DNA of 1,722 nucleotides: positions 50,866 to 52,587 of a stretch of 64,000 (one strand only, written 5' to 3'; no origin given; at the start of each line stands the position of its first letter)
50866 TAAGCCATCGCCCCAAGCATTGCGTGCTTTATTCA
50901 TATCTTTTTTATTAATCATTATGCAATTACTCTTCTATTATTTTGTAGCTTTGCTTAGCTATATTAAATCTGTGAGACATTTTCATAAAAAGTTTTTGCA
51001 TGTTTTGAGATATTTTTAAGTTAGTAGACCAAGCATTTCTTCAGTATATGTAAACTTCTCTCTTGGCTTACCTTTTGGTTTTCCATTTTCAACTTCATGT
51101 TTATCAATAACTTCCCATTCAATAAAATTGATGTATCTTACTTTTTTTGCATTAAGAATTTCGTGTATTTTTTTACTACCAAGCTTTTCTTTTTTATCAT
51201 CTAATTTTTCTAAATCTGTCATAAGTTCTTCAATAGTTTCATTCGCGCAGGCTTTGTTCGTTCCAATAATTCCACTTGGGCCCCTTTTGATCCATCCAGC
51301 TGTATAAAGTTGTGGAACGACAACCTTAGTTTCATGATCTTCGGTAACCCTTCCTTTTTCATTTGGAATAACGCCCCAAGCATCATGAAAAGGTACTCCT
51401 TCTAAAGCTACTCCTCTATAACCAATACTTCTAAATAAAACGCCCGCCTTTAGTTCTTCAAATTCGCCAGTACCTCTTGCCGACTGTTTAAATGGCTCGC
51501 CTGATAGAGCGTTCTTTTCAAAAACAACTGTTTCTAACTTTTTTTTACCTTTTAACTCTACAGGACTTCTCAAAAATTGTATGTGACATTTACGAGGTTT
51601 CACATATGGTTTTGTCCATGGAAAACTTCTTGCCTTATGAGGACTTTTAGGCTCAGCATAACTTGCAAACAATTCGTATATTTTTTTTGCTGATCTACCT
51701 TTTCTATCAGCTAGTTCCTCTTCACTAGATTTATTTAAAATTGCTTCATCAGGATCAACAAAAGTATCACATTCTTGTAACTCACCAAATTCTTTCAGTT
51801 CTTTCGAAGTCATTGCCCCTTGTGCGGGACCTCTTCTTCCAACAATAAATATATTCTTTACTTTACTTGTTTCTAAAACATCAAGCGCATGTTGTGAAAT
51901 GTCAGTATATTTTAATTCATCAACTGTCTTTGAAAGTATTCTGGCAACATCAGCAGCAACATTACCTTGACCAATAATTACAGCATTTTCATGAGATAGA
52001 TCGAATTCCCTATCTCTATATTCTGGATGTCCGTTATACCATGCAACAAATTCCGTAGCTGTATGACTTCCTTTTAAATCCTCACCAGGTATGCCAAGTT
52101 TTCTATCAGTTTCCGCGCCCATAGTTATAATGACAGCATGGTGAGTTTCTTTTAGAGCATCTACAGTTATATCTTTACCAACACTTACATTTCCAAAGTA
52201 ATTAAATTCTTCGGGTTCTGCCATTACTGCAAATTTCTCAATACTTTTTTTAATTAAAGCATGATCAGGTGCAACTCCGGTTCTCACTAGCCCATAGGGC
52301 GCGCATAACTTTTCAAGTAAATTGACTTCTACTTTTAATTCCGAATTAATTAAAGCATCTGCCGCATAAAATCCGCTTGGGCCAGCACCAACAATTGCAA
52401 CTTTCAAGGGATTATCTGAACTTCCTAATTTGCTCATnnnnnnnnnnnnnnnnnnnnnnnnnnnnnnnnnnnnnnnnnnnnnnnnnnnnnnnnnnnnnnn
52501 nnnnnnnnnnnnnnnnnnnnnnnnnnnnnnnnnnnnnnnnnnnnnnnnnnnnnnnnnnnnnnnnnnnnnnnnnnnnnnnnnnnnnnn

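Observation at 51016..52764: fdxA-fprA redox pair fused onto the 3' end of the C1 operon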

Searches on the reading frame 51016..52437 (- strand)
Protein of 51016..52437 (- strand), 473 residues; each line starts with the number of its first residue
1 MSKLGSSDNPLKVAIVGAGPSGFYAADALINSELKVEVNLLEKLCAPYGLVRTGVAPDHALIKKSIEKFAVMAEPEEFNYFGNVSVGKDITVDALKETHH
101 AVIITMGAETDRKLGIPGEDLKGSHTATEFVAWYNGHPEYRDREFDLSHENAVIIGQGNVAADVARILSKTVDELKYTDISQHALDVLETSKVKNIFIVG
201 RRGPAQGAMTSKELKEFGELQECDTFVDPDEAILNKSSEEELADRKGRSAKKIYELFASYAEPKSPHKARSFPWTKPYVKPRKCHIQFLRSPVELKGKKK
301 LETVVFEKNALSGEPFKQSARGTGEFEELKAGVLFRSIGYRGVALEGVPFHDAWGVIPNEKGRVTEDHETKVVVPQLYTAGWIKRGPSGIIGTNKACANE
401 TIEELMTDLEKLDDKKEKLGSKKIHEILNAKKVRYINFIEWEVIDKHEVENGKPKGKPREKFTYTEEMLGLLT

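Call 4: search_protein_families(library=pfam, proteins=[window:51016-52437:-])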
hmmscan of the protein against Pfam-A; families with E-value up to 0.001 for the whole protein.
window:51016-52437:- (473 aa): 2 families
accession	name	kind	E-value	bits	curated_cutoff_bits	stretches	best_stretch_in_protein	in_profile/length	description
PF07992.20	Pyr_redox_2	-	9.7e-11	42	26.1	1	12-185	2-178/291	Pyridine nucleotide-disulphide oxidoreductase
PF13450.12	NAD_binding_8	-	0.00061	20.4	21.9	0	15-59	1-43/68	NAD(P)-binding Rossmann-like domain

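Call 5: search_protein_families(library=ncbifam, proteins=[window:51016-52437:-])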
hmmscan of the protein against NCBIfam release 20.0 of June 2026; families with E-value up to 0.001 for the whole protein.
window:51016-52437:- (473 aa): 16 families
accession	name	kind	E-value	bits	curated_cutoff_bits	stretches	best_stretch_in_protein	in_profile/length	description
TIGR01317.1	GOGAT_sm_gam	subfamily_domain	1e-24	87.2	447.7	1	11-164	144-298/485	glutamate synthase small subunit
NF009409.0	PRK12770.1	subfamily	1.7e-22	80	343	1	7-166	15-190/360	putative glutamate synthase subunit beta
NF009410.0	PRK12771.1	subfamily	2.4e-20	72.6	516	1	11-168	139-287/566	NAD(P)-binding protein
NF010590.0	PRK13984.1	equivalog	3.4e-20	71.7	946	1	11-183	289-456/611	putative oxidoreductase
TIGR01316.1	gltA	equivalog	1.6e-18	66.8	471.75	1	11-167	134-290/449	NADPH-dependent glutamate synthase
TIGR03315.1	Se_ygfK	equivalog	2.2e-17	61.8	835.3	1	8-169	535-686/1012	putative selenate reductase subunit YgfK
NF009454.0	PRK12814.1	equivalog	6.9e-17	61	916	1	12-167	195-341/657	putative NADPH-dependent glutamate synthase small subunit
NF009414.0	PRK12778.1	equivalog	4.1e-16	58.4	1103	1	8-167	429-588/752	bifunctional dihydroorotate dehydrogenase B NAD binding subunit/NADPH-dependent glutamate synthase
TIGR01318.1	gltD_gamma_fam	subfamily_domain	5.8e-16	58.1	482.95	1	10-166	141-299/467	glutamate synthase, small subunit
NF009415.0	PRK12779.1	equivalog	2.3e-12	45.7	1519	1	12-168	308-466/944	putative bifunctional glutamate synthase subunit beta/2-polyprenylphenol hydroxylase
NF009413.0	PRK12775.1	equivalog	4.3e-12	44.7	1895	1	12-168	432-590/1006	putative trifunctional 2-polyprenylphenol hydroxylase/glutamate synthase subunit beta/ferritin domain-containing protein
NF009408.0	PRK12769.1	equivalog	4e-11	41.7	1003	1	11-166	328-485/659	formate-dependent uric acid utilization protein AegA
NF009451.0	PRK12809.1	equivalog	2.6e-09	35.9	1154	1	12-166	312-468/639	formate-dependent uric acid utilization protein YgfT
NF041087.1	bile_acid_BaiCD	equivalog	8.5e-07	27.4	825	1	3-186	373-540/642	bile acid Fe-S flavoenzyme BaiCD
NF045599.1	bili_reduct_long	exception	9.3e-07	27.4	750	1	7-173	378-528/641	bilirubin reductase, long form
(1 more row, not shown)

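Call 9: search_solved_structures(query=window:51016-52437:-, show_alignments=2)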
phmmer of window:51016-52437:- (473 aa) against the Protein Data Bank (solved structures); distinct sequences matched with E-value up to 0.001: 12.
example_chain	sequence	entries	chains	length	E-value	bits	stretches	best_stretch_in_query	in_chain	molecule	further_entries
1lqt_A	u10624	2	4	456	1.1e-98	334.2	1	10-469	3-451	FprA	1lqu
2c7g_A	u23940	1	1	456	1.5e-97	330.6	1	10-469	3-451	NADPH-FERREDOXIN REDUCTASE FPRA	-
1cjc_A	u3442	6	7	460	6.3e-89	302.1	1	11-472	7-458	PROTEIN (ADRENODOXIN REDUCTASE) | ADRENODOXIN REDUCTASE | NADPH:ADRENODOXIN OXIDOREDUCTASE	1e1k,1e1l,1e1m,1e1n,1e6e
7mfm_I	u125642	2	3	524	1e-17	67.3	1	11-165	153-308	Glutamate synthase (NADPH) small chain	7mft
5vj7_A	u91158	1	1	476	3.5e-16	62.3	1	7-168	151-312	Oxidoreductase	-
4ylf_B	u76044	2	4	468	1.3e-15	60.4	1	10-169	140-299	Dihydropyrimidine dehydrogenase subunit A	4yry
5jca_L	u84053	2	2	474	1.3e-15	60.4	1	7-168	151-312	NADH-dependent Ferredoxin:NADP Oxidoreductase (NfnI) subunit alpha | NADH-dependent Ferredoxin:NADP Oxidoreductase subunit alpha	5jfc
9n5u_A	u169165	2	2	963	1.1e-13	54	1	12-168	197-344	NfnA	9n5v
8oh5_C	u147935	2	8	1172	4.9e-10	42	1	11-193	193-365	Formate dehydrogenase-O, major subunit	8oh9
9bov_A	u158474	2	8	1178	3.7e-08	35.8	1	11-168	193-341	Molybdopterin oxidoreductase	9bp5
2vdc_G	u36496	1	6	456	9.2e-08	34.5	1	8-167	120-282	GLUTAMATE SYNTHASE [NADPH] SMALL CHAIN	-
6s6s_G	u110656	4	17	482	1.1e-07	34.3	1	8-167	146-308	Glutamate synthase [NADPH] small chain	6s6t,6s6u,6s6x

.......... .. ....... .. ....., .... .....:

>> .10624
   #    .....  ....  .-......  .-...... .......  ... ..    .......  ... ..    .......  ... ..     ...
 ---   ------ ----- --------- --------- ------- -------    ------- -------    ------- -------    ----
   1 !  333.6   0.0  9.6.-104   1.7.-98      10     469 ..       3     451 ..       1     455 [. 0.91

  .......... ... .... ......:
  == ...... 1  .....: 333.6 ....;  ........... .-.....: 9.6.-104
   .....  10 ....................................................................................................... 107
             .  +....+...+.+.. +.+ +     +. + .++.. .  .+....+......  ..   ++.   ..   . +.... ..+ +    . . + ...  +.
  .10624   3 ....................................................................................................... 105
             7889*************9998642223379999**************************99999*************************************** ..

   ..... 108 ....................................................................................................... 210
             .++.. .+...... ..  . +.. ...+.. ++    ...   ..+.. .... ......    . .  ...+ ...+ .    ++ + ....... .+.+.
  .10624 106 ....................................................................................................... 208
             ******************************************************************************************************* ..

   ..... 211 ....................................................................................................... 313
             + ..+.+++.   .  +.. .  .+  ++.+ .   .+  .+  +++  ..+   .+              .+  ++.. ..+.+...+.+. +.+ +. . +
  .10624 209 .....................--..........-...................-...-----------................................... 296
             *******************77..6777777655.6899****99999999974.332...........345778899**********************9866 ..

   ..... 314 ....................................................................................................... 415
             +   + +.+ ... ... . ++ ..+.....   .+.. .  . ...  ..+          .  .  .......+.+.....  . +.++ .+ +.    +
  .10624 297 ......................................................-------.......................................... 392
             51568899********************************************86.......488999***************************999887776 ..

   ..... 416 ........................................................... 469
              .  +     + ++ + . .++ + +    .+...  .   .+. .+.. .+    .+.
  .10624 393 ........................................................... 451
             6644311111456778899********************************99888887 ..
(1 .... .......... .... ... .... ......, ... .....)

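Call 12: find_encoding_contigs(protein=window:51016-52437:-, flank=10000, max_places=6)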
Protein window:51016-52437:- (473 aa): 23 contigs read that carry it; 6 places shown.
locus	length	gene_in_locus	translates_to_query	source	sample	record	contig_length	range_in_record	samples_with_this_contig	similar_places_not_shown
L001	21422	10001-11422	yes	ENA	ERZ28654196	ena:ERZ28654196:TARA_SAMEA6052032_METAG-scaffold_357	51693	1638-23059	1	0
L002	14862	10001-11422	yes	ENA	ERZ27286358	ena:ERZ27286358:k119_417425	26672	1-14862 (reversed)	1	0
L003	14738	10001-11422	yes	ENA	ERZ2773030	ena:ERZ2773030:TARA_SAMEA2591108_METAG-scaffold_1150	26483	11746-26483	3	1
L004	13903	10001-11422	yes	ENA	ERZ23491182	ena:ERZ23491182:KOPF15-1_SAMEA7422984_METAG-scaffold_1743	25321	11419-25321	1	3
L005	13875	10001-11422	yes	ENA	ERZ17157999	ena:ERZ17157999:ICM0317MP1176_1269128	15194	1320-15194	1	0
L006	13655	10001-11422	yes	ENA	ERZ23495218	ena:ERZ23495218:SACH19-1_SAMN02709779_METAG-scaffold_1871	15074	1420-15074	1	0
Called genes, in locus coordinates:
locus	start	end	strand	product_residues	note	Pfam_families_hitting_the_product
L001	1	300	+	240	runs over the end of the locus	-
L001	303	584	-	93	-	PF00639:Rotamase, PF13616:Rotamase_3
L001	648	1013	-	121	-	PF00462:Glutaredoxin, PF13417:GST_N_3, PF13409:GST_N_2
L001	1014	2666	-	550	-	PF00749:tRNA-synt_1c, PF03950:tRNA-synt_1c_C, PF20974:tRNA-synt_1c_C2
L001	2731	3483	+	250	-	PF03099:BPL_LplA_LipB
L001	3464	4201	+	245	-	PF03309:Pan_kinase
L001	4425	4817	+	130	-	PF01568:Molydop_binding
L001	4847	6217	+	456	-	-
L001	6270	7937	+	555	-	PF01979:Amidohydro_1 (faint), PF07969:Amidohydro_3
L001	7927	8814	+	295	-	PF01913:FTR, PF02741:FTR_C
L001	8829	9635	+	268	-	PF01493:GXGXG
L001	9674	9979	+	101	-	PF12797:Fer4_2 (faint), PF12837:Fer4_6 (faint), PF13237:Fer4_10, PF14697:Fer4_21 (faint), PF12838:Fer4_7, PF13187:Fer4_9 (weak), PF25160:LdpA_Fe-S-bd (weak), PF00037:Fer4 (weak), +3 more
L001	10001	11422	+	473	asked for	PF07992:Pyr_redox_2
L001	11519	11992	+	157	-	PF27546:MICAH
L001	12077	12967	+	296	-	PF11924:IAT_beta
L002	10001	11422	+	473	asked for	PF07992:Pyr_redox_2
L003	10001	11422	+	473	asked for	PF07992:Pyr_redox_2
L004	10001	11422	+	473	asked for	PF07992:Pyr_redox_2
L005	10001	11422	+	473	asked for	PF07992:Pyr_redox_2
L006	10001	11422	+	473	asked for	PF07992:Pyr_redox_2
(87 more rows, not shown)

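Call 13: find_homologous_proteins(query=window:51016-52437:-, max_evalue=1e-20)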
Query window:51016-52437:- (473 aa): 8000 proteins with E <= 1e-20 among 8000 candidates; the best 120 are listed.
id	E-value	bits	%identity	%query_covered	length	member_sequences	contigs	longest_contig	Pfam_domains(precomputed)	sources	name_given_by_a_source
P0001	0.0e+0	1066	100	100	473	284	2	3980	PF07992.21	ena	-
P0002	4.7e-288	973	90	100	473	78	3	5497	PF07992.21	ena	-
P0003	1.4e-286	969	89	100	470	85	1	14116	PF07992.21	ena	-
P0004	2.8e-283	958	88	100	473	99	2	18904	PF07992.21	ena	-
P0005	2.2e-281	951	88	100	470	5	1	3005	PF07992.21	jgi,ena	-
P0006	4.7e-280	947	88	100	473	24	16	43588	PF07992.21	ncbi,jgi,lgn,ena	-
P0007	3.8e-272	921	85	100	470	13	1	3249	PF07992.21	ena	-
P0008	3.3e-253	859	81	100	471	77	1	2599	PF07992.21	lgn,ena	-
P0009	2.6e-238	810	80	96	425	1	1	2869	PF07992.21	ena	-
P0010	8.8e-224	762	69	100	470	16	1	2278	PF07992.21,PF01488.27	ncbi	-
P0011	2.3e-195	668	65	99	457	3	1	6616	PF07992.21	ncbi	-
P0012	7.6e-195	666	63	99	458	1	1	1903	PF07992.21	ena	-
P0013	8.3e-195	666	63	99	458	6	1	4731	PF07992.21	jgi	-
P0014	2.3e-194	665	64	99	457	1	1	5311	PF07992.21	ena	-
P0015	2.8e-194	664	63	99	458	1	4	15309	PF07992.21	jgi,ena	-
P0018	3.6e-193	661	64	99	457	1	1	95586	PF07992.21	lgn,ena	-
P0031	7.4e-192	656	61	100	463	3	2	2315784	PF07992.21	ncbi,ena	-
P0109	8.2e-183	627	60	100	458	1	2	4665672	-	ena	-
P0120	9.2e-182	623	59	100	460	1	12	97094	-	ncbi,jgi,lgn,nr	ncbi:MAG TPA: NADP oxidoreductase [Thiotrichaceae bacterium]|jgi:ferredoxin--NADP+ reductase|nr:NADP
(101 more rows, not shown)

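Call 14: find_encoding_contigs(protein=P0010, flank=10000, max_places=2)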
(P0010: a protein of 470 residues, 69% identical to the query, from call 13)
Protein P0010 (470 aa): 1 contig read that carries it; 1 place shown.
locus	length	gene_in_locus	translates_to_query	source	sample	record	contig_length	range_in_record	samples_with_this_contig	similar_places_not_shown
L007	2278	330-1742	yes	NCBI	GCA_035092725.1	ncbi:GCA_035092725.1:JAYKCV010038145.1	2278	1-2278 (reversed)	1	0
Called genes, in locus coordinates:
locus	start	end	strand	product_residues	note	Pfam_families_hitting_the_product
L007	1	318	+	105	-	?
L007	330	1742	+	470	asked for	PF01488:Shikimate_DH (faint), PF07992:Pyr_redox_2 (weak)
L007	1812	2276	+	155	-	?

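Call 15: find_encoding_contigs(protein=P0018, flank=10000, max_places=2)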
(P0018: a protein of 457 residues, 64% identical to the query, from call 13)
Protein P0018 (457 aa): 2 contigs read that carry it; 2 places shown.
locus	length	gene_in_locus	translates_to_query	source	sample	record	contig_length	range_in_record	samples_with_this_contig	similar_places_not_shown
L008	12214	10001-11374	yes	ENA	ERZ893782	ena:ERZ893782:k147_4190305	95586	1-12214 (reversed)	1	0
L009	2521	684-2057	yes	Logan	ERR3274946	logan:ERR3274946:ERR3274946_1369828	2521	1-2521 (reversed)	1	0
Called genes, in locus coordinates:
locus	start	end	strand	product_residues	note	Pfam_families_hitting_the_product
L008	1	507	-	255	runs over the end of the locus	PF00753:Lactamase_B, PF23023:Anti-Pycsar_Apyc1, PF12706:Lactamase_B_2, PF02112:PDEase_II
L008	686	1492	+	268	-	PF01578:Cytochrom_C_asm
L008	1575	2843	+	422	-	PF01595:CNNM, PF00571:CBS (weak), PF03471:CorC_HlyC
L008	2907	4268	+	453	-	PF18073:Zn_ribbon_LapB, PF13481:AAA_25, PF03796:DnaB_C (faint), PF06745:ATPase, PF23442:DUF7125, PF13401:AAA_22 (weak), PF05362:Lon_C (weak), PF13541:ChlI, +1 more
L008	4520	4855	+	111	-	PF01568:Molydop_binding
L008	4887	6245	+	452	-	-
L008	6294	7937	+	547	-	PF01979:Amidohydro_1 (faint), PF07969:Amidohydro_3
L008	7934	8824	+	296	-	PF01913:FTR, PF02741:FTR_C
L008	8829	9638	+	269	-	-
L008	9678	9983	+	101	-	PF12797:Fer4_2 (faint), PF13237:Fer4_10 (weak), PF14697:Fer4_21 (faint), PF12838:Fer4_7 (weak), PF13187:Fer4_9 (weak), PF13484:Fer4_16 (faint), PF12837:Fer4_6 (weak), PF00037:Fer4 (weak), +1 more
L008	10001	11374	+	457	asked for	PF07992:Pyr_redox_2 (weak)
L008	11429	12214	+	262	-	?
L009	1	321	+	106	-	?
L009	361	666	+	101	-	PF12797:Fer4_2 (faint), PF13237:Fer4_10 (weak), PF14697:Fer4_21 (faint), PF12838:Fer4_7 (weak), PF13187:Fer4_9 (weak), PF13484:Fer4_16 (faint), PF12837:Fer4_6 (weak), PF00037:Fer4 (weak), +1 more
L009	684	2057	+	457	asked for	PF07992:Pyr_redox_2 (weak)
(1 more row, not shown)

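Call 16: find_encoding_contigs(protein=P0031, flank=10000, max_places=2)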
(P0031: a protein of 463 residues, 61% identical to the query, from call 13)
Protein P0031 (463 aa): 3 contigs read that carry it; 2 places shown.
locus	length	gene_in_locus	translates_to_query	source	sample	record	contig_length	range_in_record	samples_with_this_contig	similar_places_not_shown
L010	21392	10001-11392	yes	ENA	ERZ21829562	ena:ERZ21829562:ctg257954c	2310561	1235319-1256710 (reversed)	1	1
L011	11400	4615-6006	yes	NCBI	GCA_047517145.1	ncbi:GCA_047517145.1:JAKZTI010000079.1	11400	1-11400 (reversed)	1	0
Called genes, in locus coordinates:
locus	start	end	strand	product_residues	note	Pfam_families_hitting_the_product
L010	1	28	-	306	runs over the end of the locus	PF08443:RimK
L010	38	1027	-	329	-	PF02289:MCH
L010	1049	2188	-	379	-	PF02655:ATP-grasp_3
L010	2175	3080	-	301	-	PF09176:Mpt_N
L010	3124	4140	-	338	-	PF00288:GHMP_kinases_N, PF08544:GHMP_kinases_C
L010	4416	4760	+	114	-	PF01568:Molydop_binding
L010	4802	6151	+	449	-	-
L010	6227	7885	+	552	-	PF01979:Amidohydro_1 (faint), PF07969:Amidohydro_3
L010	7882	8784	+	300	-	PF01913:FTR, PF02741:FTR_C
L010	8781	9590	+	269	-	PF01493:GXGXG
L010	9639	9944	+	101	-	PF12797:Fer4_2 (faint), PF13237:Fer4_10 (faint), PF14697:Fer4_21 (faint), PF12838:Fer4_7 (weak), PF13484:Fer4_16 (faint), PF12837:Fer4_6 (weak), PF00037:Fer4 (weak)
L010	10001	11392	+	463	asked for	PF07992:Pyr_redox_2 (weak)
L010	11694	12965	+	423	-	-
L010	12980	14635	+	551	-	PF07969:Amidohydro_3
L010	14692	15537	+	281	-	PF01913:FTR, PF02741:FTR_C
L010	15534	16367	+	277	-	PF01493:GXGXG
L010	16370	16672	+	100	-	PF01257:2Fe-2S_thioredx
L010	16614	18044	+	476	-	PF01257:2Fe-2S_thioredx, PF01512:Complex1_51K, PF10589:NADH_4Fe-4S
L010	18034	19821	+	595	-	PF00111:Fer2, PF13510:Fer2_4, PF13237:Fer4_10 (weak), PF14697:Fer4_21 (weak), PF22117:Fer4_Nqo3, PF12838:Fer4_7, PF04879:Molybdop_Fe4S4, PF00384:Molybdopterin, +3 more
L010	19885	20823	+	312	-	PF00384:Molybdopterin, PF01568:Molydop_binding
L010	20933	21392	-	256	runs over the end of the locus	-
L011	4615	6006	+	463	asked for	PF07992:Pyr_redox_2 (weak)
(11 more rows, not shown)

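Call 18: find_encoding_contigs(protein=P0109, flank=10000, max_places=1)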
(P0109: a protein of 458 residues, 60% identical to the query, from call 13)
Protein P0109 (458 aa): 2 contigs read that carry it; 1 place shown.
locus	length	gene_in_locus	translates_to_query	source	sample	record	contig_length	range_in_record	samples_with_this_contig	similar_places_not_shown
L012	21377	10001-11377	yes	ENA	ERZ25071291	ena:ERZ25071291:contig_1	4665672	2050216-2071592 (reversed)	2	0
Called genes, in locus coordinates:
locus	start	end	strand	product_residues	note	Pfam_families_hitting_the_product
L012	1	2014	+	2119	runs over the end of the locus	PF00109:ketoacyl-synt, PF02801:Ketoacyl-synt_C, PF16197:KAsynt_C_assoc, PF22621:CurL-like_PKS_C, PF00698:Acyl_transf_1, PF21089:PKS_DH_N, PF14765:PS-DH, PF08240:ADH_N, +7 more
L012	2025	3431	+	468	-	PF13649:Methyltransf_25 (weak), PF08242:Methyltransf_12 (weak)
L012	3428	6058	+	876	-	PF20968:MASE8, PF00512:HisKA, PF02518:HATPase_c, PF13581:HATPase_c_2 (faint), PF00072:Response_reg, PF00512:HisKA, PF02518:HATPase_c, PF14501:HATPase_c_5 (weak)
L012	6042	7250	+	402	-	PF00072:Response_reg, PF00512:HisKA (faint), PF02518:HATPase_c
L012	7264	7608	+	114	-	PF00072:Response_reg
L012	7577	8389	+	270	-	-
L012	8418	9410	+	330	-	PF00072:Response_reg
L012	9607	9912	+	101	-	PF12797:Fer4_2 (faint), PF13237:Fer4_10 (faint), PF14697:Fer4_21 (faint), PF13484:Fer4_16 (faint), PF12838:Fer4_7 (weak), PF13187:Fer4_9 (weak), PF12837:Fer4_6 (weak), PF00037:Fer4 (weak)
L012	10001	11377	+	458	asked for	-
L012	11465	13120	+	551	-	PF01257:2Fe-2S_thioredx, PF01512:Complex1_51K, PF10589:NADH_4Fe-4S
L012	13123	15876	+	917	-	PF00111:Fer2, PF13510:Fer2_4, PF22117:Fer4_Nqo3, PF12838:Fer4_7, PF13187:Fer4_9 (weak), PF04879:Molybdop_Fe4S4, PF00384:Molybdopterin, PF01568:Molydop_binding, +3 more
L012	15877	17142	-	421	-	PF04413:Glycos_transf_N, PF00534:Glycos_transf_1 (weak)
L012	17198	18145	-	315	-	PF01073:3Beta_HSD, PF01370:Epimerase, PF04321:RmlD_sub_bind (weak), PF16363:GDP_Man_Dehyd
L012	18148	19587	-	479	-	PF00294:PfkB, PF08543:Phos_pyr_kin, PF01467:CTP_transf_like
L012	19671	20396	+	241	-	PF11306:DUF3108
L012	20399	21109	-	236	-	PF10411:DsbC_N, PF13098:Thioredoxin_2, PF13462:Thioredoxin_4 (faint), PF01323:DSBA (faint)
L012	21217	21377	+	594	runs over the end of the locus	PF05157:MshEN, PF00437:T2SSE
